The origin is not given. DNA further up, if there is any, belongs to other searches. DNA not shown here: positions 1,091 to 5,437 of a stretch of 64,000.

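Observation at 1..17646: Candidate novel system: regulator-linked operon of giant cysteine-free proteins with small acidic and coiled-coil partners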

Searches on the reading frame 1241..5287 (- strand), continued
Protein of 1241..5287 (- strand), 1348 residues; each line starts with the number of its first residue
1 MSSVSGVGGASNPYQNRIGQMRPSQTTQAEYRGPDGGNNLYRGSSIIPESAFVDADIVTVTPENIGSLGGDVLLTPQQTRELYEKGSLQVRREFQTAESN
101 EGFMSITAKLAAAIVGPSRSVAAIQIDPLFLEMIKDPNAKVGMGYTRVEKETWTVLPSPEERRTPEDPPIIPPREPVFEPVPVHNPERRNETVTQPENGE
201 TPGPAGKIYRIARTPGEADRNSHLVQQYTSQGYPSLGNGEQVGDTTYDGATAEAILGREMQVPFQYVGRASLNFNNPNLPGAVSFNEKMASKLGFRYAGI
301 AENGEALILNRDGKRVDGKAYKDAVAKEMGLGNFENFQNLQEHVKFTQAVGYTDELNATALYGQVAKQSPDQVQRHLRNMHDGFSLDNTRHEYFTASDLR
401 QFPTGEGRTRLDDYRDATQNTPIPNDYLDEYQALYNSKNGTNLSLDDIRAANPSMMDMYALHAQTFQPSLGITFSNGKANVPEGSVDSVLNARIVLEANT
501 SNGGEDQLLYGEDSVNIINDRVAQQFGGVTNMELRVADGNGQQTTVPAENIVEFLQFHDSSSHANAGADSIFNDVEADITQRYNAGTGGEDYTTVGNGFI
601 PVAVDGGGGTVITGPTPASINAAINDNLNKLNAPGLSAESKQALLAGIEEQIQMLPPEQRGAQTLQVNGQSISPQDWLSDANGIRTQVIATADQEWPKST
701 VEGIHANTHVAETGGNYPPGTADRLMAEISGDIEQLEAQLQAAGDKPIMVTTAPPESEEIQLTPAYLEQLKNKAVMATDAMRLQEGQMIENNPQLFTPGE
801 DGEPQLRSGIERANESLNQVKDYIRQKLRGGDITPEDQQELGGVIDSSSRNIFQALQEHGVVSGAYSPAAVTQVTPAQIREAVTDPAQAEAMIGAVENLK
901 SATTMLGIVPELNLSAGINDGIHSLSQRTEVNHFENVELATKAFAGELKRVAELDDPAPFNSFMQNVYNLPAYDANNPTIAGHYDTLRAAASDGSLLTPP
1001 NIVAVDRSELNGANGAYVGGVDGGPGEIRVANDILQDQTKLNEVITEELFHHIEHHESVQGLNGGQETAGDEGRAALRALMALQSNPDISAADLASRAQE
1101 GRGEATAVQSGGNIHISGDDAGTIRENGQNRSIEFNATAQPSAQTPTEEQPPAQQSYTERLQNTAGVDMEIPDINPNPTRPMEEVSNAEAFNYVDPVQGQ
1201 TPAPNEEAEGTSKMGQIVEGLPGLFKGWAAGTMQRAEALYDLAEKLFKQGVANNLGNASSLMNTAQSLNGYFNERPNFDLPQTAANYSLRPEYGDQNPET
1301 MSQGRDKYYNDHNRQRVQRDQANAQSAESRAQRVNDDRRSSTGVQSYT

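Call 76: predict_structure(alignment_id=A5)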
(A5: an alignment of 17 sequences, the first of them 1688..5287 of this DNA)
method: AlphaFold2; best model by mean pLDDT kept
length: 1200 residues; sequences in the alignment: 17
mean_pLDDT: 65.9   pTM: 0.39
mean pLDDT of the five models: 65.9, 61.1, 61.0, 59.9, 55.8
residues with pLDDT >= 90: 28; 70-90: 605; 50-70: 287; < 50: 280
segments of 3 or more residues with pLDDT < 50: 1-54, 117-123, 158-207, 381-389, 502-504, 536-544, 559-616, 754-757, 917-932, 1139-1200
pLDDT, mean of each block of 10 residues (from residue 1): 27 28 30 29 37 57 58 60 68 66 65 50 56 64 63 56 35 35 31 32 45 58 73 69 63 71 82 81 86 85 82 80 85 81 85 74 65 68 43 78 83 89 82 85 89 90 79 89 89 78 59 73 67 48 50 57 31 41 42 31 27 44 73 62 77 76 70 80 66 55 77 67 82 81 72 55 83 84 75 67 68 79 71 69 83 85 80 86 82 84 74 52 37 63 83 83 87 85 86 71 78 83 74 79 87 82 66 87 83 84 72 73 74 70 32 29 27 28 30 28
secondary structure, 60 per line:
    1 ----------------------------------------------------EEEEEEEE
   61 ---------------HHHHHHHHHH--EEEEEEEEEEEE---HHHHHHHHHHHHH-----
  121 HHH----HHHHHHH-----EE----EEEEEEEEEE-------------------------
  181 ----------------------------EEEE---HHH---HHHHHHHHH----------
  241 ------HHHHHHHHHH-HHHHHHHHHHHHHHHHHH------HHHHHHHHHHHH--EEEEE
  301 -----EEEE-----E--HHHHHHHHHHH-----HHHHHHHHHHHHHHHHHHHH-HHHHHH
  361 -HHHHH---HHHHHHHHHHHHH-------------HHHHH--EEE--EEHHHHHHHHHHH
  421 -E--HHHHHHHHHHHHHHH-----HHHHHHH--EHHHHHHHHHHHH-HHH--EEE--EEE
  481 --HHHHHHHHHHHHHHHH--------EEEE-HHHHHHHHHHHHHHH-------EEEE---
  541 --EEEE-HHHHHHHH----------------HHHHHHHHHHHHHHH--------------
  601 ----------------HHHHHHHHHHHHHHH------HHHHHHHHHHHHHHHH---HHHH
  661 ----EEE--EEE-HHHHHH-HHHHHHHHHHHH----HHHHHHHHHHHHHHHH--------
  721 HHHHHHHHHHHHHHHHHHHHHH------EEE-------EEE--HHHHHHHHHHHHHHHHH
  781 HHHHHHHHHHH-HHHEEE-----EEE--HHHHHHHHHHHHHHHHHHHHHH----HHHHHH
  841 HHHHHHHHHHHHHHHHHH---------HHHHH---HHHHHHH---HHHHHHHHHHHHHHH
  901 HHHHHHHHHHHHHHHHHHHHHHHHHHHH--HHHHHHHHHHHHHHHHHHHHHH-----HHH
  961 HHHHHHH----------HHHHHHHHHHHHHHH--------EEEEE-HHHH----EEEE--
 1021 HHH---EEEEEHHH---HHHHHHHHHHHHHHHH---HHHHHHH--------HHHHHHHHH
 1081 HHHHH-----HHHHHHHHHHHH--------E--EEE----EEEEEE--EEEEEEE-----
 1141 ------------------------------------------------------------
elements in order (helices of 4 or more, strands of 3 or more residues): E53-60 H76-85 E88-99 H103-115 H128-134 E146-155 E209-212 H222-230 H247-256 H258-275 H282-293 E296-300 E306-309 H318-328 H334-353 H355-360 H362-366 H370-382 H396-400 E403-405 H410-420 H425-439 H445-451 H455-466 E473-475 E478-480 H483-498 E507-510 H512-526 E534-537 E543-546 H548-555 H572-586 H617-631 H638-653 H657-660 E665-667 E670-672 H674-679 H681-692 H697-712 H721-742 E749-751 E759-761 H764-791 E796-798 E804-806 H809-830 H835-858 H868-872 H876-882 H886-928 H931-952 H958-967 H978-992 E1001-1005 H1007-1010 E1015-1018 E1027-1031 H1038-1053 H1057-1063 H1072-1085 H1091-1102 E1114-1116 E1121-1126 E1129-1135
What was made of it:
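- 1241..5287 (-): p1348 is the third large protein. It has:
- a disordered N-terminus;
- a near-invariant module at about 70-160 (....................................);
- a Pro-rich linker;
- a largely helical body;
- a conserved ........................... region (about 985-1090);
- a disordered Q/N/R-rich tail. The AlphaFold model of residues 1-1200 has pLDDT 65.9 (call 76).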

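Call 79: fold_search(model_id=the predicted structure, library=pdb)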
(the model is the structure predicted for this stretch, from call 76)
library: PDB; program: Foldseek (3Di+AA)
matches with E <= 10: 304; with E <= 0.001: 0
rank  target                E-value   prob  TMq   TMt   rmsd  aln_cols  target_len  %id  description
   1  7tbk_A5               1.5e-01  0.07  0.07  0.06  50.5      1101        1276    9  Composite structure of the dilated human nuclear pore complex (NPC) symmetric core generated with a 37A in situ cryo- (released 2022-06-15)
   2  6owt_A                1.8e-01  0.08  0.06  0.09  26.9       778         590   10  Structure of SIVsmm Nef and SMM tetherin bound to the clathrin adaptor AP-2 complex (released 2019-09-25)
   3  8tl7_A                1.9e-01  0.07  0.07  0.08  39.3       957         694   10  CryoEM Structure of a Computationally Designed T3 Tetrahedral Nanocage (released 2024-03-13)
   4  7tbl_A5               2.0e-01  0.06  0.07  0.06  50.5      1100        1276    9  Composite structure of the human nuclear pore complex (NPC) cytoplasmic face generated with a 12A cryo-ET map of the  (released 2022-06-22)
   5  7r5k_A0               2.2e-01  0.08  0.06  0.08  33.7       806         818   11  Human nuclear pore complex (constricted) (released 2022-06-22)
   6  8uxc_A                2.5e-01  0.04  0.07  0.03  35.5       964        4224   12  Structure of PKA phosphorylated human RyR2-R420Q in the primed state (released 2023-11-22)
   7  7wb4_L                3.2e-01  0.07  0.06  0.10  35.5       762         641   10  Cryo-EM structure of the NR subunit from X. laevis NPC (released 2022-03-02)
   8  5hay_A                4.4e-01  0.08  0.07  0.11  30.6       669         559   10  Crystal structure of Chaetomium thermophilum Nup170 CTD Y905M L1007M L1183M V1292M mutant (released 2016-04-20)
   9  4g1t_A                4.4e-01  0.08  0.06  0.11  30.7       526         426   13  Crystal structure of interferon-stimulated gene 54 (released 2012-08-15)
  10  2h7v_D                4.6e-01  0.44  0.08  0.26  16.7       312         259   10  Co-crystal structure of YpkA-Rac1 (released 2006-09-19)
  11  9fgm                  5.0e-01  0.05  0.08  0.08  30.1      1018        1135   10  Cryo-EM structure of Legionella effector SdeC (3D flexible refinement) (released 2025-06-04)
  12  3p8c_B                6.5e-01  0.03  0.07  0.08  43.2      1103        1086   11  Structure and Control of the Actin Regulatory WAVE Complex (released 2010-12-01)
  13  7y17_C                6.8e-01  0.13  0.06  0.17  25.9       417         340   12  Crystal structure of ribosomal ITS2 pre-rRNA processing complex from Cyberlindnera jadinii (released 2023-06-14)
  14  4d0p                  7.4e-01  0.15  0.05  0.13  22.0       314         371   11  Crystal structure of human CSN4 (released 2014-07-23)
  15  1xqr_A                7.7e-01  0.08  0.04  0.13  19.8       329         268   11  Crystal structure of the HspBP1 core domain (released 2005-03-01)
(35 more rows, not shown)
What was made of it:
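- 1241..5287 (-): The best Foldseek PDB match has E = 0.15 (call 79).
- The best, though non-significant, fold hits of p1348 are helical domains of secreted effectors and toxins such as YpkA/YopO, SdeC and XaxAB (call 79).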

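Call 82: find_encoding_contigs(protein=P0109, flank=10000, max_places=1)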
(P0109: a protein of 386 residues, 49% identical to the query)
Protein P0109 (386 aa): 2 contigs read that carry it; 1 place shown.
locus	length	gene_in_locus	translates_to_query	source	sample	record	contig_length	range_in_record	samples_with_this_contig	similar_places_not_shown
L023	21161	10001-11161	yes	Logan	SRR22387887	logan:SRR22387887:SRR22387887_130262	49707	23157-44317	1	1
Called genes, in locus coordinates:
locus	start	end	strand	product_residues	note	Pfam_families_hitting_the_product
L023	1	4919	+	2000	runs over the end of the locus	-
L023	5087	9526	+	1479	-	-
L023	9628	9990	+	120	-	-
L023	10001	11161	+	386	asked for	-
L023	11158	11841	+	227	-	PF03099:BPL_LplA_LipB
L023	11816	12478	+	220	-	-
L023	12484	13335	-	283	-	PF01509:TruB_N, PF16198:TruB_C_2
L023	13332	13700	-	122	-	PF02033:RBFA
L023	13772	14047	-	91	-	PF09723:Zn_ribbon_8, PF24441:DUF7560 (weak)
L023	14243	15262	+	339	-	PF02653:BPD_transp_2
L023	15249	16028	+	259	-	PF00005:ABC_tran, PF13304:AAA_21 (faint), PF12399:BCA_ABC_TP_C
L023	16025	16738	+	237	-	PF00005:ABC_tran, PF13304:AAA_21 (faint)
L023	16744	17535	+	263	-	PF21088:MS_channel_1st, PF00924:MS_channel_2nd, PF21082:MS_channel_3rd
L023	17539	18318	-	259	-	PF12679:ABC2_membrane_2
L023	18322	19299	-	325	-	PF00005:ABC_tran, PF13304:AAA_21 (faint)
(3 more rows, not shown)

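Call 84: find_encoding_contigs(protein=P0063, flank=10000, max_places=1)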
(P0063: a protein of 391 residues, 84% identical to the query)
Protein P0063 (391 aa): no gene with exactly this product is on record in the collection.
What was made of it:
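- Tried and rejected: Looking up the window's own coiled-coil protein, to read beyond the window edge, failed because it is not on record (call 84).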

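Call 102: find_related_loci(query=A2, collection=metagenome_contigs, flank=10000)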
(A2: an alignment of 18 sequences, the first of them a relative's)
Query A2 (1348 aa) in metagenome_contigs; peptide patterns used: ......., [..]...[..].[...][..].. (x = any residue, [..] = any of these).
207 stretches matched a pattern; 2 encode a relative of the query (tblastn E <= 1e-3); 2 distinct loci.
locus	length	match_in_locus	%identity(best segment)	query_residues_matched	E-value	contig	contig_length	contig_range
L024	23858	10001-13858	31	60-1146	3e-64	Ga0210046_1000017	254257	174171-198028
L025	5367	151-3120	32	58-1066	2e-29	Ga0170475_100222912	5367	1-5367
